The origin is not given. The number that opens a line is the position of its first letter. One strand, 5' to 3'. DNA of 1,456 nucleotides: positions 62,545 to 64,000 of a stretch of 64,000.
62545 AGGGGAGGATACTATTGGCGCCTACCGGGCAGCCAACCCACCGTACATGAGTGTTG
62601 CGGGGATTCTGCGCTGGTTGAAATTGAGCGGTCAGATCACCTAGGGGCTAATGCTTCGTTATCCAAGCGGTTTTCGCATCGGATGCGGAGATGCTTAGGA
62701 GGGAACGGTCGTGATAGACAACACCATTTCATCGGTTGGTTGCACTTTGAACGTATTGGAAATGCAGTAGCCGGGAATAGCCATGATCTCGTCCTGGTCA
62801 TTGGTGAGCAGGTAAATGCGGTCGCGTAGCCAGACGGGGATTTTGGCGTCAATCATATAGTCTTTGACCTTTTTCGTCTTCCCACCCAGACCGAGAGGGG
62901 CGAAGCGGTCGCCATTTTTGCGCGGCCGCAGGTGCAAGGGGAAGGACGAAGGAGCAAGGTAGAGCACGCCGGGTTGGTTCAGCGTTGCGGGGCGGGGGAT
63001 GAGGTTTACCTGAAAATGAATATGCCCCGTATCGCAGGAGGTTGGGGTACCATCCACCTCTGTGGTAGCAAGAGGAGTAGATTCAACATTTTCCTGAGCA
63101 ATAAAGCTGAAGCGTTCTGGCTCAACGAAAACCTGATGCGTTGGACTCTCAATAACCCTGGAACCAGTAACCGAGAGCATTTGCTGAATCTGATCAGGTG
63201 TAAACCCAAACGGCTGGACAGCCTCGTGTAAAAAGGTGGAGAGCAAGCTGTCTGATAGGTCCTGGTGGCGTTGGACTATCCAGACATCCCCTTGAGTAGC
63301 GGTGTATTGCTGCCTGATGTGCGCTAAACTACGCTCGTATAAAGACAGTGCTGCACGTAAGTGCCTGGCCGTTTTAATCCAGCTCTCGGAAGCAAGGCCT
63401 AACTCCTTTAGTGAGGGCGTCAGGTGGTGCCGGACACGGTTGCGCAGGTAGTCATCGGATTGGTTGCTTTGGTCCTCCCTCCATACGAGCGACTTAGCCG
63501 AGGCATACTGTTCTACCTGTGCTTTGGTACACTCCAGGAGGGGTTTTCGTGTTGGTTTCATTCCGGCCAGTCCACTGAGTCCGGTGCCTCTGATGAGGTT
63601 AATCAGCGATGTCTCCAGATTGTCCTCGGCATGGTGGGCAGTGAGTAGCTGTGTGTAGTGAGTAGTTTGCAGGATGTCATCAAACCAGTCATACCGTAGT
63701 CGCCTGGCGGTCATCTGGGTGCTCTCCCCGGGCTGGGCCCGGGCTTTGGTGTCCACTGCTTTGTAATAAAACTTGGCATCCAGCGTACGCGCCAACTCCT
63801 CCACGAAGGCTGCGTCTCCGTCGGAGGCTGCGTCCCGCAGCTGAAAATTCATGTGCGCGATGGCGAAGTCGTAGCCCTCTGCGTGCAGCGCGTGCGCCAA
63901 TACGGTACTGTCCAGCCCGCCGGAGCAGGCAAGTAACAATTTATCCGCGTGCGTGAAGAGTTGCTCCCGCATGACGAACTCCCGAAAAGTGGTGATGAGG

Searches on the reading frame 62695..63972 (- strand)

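Call 16: search_protein_families(library=pfam, proteins=[window:62695-63972:-], max_evalue=0.0001)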
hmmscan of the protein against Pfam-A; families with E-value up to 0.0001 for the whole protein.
window:62695-63972:- (425 aa): 2 families
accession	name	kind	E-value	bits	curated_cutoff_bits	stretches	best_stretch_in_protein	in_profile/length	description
PF01171.26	ATP_bind_3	-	3.4e-46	157.7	27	1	11-182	1-181/182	PP-loop family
PF11734.13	TilS_C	-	7.2e-16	57.8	22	1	346-416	1-69/74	TilS substrate C-terminal domain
